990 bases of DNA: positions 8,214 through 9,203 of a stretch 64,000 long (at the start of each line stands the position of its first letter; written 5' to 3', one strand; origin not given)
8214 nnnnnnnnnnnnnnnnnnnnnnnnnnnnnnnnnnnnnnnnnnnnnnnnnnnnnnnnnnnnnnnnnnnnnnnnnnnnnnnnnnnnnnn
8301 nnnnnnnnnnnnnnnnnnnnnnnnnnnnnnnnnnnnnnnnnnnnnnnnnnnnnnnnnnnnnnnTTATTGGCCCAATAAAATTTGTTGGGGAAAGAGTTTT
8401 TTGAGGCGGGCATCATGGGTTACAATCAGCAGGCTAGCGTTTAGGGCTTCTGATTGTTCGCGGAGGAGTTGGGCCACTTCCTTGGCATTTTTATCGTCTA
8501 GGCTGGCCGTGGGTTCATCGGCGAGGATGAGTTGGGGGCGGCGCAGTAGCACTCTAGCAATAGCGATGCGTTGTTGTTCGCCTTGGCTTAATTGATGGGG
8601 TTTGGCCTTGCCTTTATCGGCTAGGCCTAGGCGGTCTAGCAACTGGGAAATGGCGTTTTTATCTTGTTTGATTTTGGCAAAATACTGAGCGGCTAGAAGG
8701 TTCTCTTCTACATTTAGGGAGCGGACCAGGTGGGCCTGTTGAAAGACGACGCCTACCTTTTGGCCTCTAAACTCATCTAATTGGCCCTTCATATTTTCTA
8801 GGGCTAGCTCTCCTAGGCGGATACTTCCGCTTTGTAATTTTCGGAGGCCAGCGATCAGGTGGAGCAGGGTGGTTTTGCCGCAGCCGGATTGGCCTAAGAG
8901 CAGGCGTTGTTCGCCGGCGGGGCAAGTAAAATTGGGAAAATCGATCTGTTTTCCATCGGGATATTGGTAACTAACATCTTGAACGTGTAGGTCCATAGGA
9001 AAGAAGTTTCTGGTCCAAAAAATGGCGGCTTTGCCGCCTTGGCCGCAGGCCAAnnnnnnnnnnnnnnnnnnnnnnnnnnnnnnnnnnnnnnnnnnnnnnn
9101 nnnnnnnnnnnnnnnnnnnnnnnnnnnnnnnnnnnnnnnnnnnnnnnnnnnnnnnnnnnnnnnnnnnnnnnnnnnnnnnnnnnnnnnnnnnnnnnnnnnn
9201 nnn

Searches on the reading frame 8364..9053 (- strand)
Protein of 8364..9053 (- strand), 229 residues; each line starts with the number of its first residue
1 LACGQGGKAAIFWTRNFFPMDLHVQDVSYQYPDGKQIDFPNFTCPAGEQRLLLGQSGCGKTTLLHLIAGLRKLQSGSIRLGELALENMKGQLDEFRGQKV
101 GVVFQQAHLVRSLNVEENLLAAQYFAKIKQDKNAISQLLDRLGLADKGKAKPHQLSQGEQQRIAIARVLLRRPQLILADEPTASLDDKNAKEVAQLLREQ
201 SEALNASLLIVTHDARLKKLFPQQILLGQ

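Call 67: search_protein_families(library=pfam, proteins=[window:8364-9053:-], max_evalue=0.01)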
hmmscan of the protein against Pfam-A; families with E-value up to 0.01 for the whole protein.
window:8364-9053:- (229 aa): 5 families
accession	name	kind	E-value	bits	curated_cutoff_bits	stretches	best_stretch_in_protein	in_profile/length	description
PF00005.33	ABC_tran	-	1.9e-33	116.4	25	1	41-183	5-137/137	ABC transporter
PF13304.12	AAA_21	-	2.4e-08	34.9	27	1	128-215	193-300/304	AAA domain, putative AbiEii toxin, Type IV TA system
PF02463.25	SMC_N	-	8.7e-07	29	40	1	52-217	29-201/220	RecF/RecN/SMC N terminal domain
PF13166.12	AAA_13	-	0.00085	18.6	36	0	148-221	493-577/713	AAA domain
PF03193.22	RsgA_GTPase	-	0.0056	16.9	30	0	48-79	107-138/174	RsgA GTPase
